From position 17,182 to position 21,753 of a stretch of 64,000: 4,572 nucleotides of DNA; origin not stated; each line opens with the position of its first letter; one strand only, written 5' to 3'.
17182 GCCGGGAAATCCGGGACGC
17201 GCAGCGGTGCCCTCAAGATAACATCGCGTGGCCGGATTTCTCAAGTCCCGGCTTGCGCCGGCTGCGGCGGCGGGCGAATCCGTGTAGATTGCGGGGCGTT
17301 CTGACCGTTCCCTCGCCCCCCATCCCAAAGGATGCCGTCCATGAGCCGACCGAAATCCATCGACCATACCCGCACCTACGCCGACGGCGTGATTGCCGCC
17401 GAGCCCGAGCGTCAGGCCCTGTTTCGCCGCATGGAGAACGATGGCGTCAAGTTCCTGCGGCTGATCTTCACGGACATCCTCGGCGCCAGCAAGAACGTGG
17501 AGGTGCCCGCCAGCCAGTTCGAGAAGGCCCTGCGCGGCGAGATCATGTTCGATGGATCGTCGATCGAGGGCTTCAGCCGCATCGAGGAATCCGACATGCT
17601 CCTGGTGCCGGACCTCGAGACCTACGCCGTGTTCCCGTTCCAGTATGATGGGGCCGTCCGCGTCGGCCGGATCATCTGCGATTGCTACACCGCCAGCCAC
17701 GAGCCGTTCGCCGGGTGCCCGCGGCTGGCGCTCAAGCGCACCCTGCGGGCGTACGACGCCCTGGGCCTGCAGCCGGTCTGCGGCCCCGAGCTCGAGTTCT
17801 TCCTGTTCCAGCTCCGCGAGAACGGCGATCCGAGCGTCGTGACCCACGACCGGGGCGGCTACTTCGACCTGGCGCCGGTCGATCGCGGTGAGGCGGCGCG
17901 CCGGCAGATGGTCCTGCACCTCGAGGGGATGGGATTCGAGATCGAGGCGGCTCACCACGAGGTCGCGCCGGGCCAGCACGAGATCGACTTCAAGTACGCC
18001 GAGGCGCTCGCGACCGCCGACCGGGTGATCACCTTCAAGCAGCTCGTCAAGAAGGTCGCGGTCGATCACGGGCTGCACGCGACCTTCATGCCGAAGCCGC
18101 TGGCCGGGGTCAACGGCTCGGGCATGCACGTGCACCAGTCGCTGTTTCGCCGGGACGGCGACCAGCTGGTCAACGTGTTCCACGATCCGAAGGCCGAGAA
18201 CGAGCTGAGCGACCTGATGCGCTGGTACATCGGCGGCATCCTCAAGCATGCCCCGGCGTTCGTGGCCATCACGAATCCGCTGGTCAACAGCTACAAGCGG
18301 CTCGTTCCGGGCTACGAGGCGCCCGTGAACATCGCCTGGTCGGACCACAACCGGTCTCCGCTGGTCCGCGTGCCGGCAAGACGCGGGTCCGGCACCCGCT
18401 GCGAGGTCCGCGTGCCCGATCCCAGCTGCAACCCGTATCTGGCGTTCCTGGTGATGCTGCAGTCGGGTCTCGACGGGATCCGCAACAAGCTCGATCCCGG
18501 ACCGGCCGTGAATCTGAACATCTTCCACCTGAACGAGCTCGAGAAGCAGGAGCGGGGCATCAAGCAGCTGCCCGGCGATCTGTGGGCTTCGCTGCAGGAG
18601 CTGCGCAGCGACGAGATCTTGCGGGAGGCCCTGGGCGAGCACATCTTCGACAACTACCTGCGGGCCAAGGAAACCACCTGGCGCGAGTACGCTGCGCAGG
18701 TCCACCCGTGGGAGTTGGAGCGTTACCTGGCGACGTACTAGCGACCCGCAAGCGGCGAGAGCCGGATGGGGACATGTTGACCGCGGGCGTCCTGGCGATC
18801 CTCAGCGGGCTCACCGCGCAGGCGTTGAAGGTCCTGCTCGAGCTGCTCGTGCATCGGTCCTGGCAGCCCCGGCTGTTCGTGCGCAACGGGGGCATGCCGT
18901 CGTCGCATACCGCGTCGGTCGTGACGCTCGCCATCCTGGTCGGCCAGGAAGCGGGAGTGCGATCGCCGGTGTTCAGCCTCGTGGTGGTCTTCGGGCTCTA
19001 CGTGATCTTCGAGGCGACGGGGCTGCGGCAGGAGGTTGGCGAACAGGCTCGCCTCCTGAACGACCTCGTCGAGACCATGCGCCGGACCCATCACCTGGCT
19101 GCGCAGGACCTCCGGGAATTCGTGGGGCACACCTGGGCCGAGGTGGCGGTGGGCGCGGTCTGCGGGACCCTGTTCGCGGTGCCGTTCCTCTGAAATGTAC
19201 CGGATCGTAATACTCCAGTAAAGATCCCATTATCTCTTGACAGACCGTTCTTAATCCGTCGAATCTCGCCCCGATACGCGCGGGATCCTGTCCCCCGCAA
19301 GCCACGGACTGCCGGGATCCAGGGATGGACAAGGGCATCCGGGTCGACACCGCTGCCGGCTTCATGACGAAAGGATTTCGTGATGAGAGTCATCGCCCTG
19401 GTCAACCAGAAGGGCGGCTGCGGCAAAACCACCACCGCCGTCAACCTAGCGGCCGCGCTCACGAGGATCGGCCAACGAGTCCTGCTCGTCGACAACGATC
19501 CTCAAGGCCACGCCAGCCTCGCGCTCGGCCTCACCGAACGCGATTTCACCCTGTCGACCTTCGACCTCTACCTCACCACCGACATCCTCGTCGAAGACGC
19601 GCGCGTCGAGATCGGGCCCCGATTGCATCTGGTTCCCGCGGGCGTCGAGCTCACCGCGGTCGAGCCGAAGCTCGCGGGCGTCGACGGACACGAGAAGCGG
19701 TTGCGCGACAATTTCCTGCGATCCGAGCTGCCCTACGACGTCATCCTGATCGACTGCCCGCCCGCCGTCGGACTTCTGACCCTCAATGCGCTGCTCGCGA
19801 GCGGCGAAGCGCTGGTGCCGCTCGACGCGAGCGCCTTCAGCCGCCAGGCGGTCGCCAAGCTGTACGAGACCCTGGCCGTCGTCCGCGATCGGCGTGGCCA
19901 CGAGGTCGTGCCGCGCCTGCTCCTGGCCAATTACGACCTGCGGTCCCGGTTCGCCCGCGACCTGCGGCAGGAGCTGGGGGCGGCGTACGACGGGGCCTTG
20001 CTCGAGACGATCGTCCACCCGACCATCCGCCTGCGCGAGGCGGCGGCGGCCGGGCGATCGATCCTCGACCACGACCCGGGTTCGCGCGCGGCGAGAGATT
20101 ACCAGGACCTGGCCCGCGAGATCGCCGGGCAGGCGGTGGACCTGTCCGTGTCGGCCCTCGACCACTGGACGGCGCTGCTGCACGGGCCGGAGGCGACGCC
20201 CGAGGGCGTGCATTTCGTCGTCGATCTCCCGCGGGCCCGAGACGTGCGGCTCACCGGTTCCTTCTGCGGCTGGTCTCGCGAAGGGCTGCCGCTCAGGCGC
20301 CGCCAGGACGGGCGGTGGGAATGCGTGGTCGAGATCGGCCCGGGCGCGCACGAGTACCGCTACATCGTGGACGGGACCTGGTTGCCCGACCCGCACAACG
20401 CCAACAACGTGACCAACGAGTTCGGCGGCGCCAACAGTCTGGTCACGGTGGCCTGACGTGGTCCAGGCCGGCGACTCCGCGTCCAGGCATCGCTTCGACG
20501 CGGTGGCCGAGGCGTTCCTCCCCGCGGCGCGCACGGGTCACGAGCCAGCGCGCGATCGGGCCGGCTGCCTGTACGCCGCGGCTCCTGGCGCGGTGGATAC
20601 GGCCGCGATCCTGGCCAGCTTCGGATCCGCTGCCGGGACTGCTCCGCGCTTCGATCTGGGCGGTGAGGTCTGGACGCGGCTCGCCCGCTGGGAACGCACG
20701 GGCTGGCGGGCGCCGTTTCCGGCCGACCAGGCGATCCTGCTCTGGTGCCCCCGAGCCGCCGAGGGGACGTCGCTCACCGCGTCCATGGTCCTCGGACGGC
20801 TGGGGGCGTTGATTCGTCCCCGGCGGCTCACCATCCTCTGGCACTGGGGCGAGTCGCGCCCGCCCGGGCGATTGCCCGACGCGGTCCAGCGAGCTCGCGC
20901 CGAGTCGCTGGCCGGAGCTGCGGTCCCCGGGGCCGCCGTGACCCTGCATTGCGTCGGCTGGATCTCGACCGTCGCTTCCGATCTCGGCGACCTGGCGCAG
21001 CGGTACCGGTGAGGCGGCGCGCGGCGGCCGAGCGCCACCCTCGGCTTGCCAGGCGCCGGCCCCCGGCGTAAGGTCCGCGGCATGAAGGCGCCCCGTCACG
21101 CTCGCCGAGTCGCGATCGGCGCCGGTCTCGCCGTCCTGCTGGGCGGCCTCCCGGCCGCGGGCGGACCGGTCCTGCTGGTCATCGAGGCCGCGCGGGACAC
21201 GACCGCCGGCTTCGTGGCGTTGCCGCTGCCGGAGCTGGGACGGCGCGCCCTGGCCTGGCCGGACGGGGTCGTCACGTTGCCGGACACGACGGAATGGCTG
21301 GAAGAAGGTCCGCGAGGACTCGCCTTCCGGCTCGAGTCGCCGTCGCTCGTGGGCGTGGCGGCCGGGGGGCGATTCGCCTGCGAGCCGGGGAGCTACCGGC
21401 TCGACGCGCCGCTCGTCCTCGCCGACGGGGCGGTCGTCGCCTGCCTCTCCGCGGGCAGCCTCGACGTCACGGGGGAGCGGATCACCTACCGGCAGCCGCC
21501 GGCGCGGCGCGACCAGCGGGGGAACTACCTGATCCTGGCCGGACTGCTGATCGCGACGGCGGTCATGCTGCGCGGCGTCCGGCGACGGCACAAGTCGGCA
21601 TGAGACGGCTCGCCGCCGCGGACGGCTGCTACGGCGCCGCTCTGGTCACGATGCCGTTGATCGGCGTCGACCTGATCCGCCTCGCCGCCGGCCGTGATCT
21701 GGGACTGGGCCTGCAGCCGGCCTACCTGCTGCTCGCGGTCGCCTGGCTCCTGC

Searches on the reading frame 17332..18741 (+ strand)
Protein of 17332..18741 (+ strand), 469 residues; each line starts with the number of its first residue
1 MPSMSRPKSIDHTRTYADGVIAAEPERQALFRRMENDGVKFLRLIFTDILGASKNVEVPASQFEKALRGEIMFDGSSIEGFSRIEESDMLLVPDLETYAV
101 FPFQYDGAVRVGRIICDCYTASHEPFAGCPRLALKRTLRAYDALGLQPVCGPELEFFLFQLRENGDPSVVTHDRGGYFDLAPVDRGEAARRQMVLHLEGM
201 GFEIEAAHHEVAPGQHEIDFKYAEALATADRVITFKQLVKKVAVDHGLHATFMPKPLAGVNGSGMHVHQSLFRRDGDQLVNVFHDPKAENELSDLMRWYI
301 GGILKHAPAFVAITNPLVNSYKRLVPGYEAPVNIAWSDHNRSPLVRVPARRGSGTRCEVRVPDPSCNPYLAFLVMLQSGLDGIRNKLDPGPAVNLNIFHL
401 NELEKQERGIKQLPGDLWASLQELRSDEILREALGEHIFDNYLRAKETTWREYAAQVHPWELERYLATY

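Call 11: search_protein_families(library=pfam, proteins=[window:17332-18741:+], max_evalue=0.001)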
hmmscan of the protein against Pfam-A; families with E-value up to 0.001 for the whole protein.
window:17332-18741:+ (469 aa): 2 families
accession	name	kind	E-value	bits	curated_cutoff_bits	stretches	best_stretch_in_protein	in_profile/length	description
PF00120.29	Gln-synt_C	-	1.8e-133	445.3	24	1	128-465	2-344/344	Glutamine synthetase, catalytic domain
PF03951.24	Gln-synt_N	-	2.5e-29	101.1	33.4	1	39-120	2-81/82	Glutamine synthetase, beta-Grasp domain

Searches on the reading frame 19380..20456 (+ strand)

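Call 10: search_protein_families(library=pfam, proteins=[window:19380-20456:+], max_evalue=0.001)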
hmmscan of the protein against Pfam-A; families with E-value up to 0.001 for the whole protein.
window:19380-20456:+ (358 aa): 9 families
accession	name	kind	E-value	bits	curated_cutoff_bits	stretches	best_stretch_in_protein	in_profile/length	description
PF13614.12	AAA_31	-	1.1e-41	143.1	27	1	2-171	1-170/177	AAA domain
PF01656.29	CbiA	-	1.9e-15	57.4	25.4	1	5-127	1-54/125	CobQ/CobB/MinD/ParA nucleotide binding domain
PF06564.18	CBP_BcsQ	-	1.7e-13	51.1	21.3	1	2-246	1-231/234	Cellulose biosynthesis protein BcsQ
PF16561.11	AMPK1_CBM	-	5.6e-12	46.1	26.8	1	286-357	11-79/85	Glycogen recognition site of AMP-activated protein kinase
PF10609.15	ParA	-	6.1e-10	39.4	27.1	1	3-45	4-46/246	NUBPL iron-transfer P-loop NTPase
PF00142.24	Fer4_NifH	-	5.6e-09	36.3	25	1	9-53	6-51/271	4Fe-4S iron sulfur cluster binding proteins, NifH/frxC family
PF09140.17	MipZ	-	1.5e-08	34.7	20.7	1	4-138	2-119/262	ATPase MipZ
PF02922.24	CBM_48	-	3.7e-08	34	22.4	1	271-334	5-72/83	Carbohydrate-binding module 48 (Isoamylase N-terminal domain)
PF02374.21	ArsA_ATPase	-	2.9e-05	23.9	24.3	1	7-42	5-40/305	Anion-transporting ATPase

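Call 37: search_protein_families(library=ncbifam, proteins=[window:19383-20456:+], max_evalue=0.001)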
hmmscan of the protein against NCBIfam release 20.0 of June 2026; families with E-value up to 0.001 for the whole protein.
window:19383-20456:+ (357 aa): 30 families (the best 25 are shown)
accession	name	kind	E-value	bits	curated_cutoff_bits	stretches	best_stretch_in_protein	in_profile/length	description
NF041546.1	ParA_partition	equivalog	2.7e-34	118.5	180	2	3-47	1-45/203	ParA family partition ATPase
TIGR03371.1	cellulose_yhjQ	equivalog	4.2e-27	95.2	157.85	1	1-245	1-239/246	cellulose biosynthesis protein BcsQ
TIGR01969.1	minD_arch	subfamily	7.4e-22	77.7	201.75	1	2-256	1-239/251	cell division ATPase MinD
TIGR03453.1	partition_RepA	equivalog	3.1e-20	72.3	348.45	1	2-159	105-276/387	plasmid partitioning protein RepA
NF010443.0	PRK13869.1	subfamily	6.5e-16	58.1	446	1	2-150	122-284/405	plasmid-partitioning protein RepA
NF010259.0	PRK13705.1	equivalog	6e-13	48.5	725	1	3-213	108-334/388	plasmid-partitioning protein SopA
TIGR01968.1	minD_bact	equivalog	3.9e-11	42.8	212.9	1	2-254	2-243/261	septum site-determining protein MinD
NF041283.1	PrgP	equivalog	5.6e-11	42.3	400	1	2-161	3-167/297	ParA superfamily DNA segregation protein PrgP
NF033200.1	F430_CfbC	exception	1.3e-08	34.5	402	1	8-48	6-46/260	Ni-sirohydrochlorin a,c-diamide reductive cyclase ATP-dependent reductase subunit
TIGR01007.1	eps_fam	subfamily_domain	4.1e-08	33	108.05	1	2-164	18-175/204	polysaccharide biosynthesis tyrosine autokinase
TIGR01287.1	nifH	equivalog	5.8e-08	32.4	394.35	1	8-46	6-44/275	nitrogenase iron protein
NF047398.1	AAA_KGGVGR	domain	2.1e-07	31.4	90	1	1-39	2-40/190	KGGVGR-motif variant AAA ATPase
NF008669.0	PRK11670.1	equivalog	3.3e-07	29.5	348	1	3-43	109-149/369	iron-sulfur cluster carrier protein ApbC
TIGR03018.1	pepcterm_TyrKin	hypoth_equivalog_domain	8.4e-07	28.5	230.65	1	4-136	38-167/207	XrtA-associated tyrosine autokinase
TIGR03815.1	CpaE_hom_Actino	equivalog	8.5e-07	28.4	154.45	1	2-42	112-152/340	septum site-determining protein Ssd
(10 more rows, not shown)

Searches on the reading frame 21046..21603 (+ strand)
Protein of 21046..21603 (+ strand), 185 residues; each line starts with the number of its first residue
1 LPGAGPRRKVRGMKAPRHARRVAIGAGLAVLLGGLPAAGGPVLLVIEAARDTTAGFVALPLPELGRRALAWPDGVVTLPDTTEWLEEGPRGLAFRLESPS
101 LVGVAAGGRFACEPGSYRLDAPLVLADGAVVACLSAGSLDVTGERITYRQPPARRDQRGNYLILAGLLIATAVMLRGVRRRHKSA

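Call 10: search_protein_families(library=pfam, proteins=[window:21046-21603:+], max_evalue=0.001)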
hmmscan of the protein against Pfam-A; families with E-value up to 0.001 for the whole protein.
window:21046-21603:+ (185 aa): 0 families

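Call 37: search_protein_families(library=ncbifam, proteins=[window:21082-21603:+], max_evalue=0.001)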
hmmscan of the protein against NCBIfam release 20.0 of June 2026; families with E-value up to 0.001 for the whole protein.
window:21082-21603:+ (173 aa): 0 families

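Call 58: search_protein_families(library=pfam, proteins=[window:21082-21600:+], max_evalue=10)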
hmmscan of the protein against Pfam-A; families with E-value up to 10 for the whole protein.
window:21082-21600:+ (173 aa): 1 family
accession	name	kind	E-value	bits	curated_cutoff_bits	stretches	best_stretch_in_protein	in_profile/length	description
PF00746.26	Gram_pos_anchor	-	0.23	11.9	20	1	149-171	20-41/43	LPXTG cell wall anchor motif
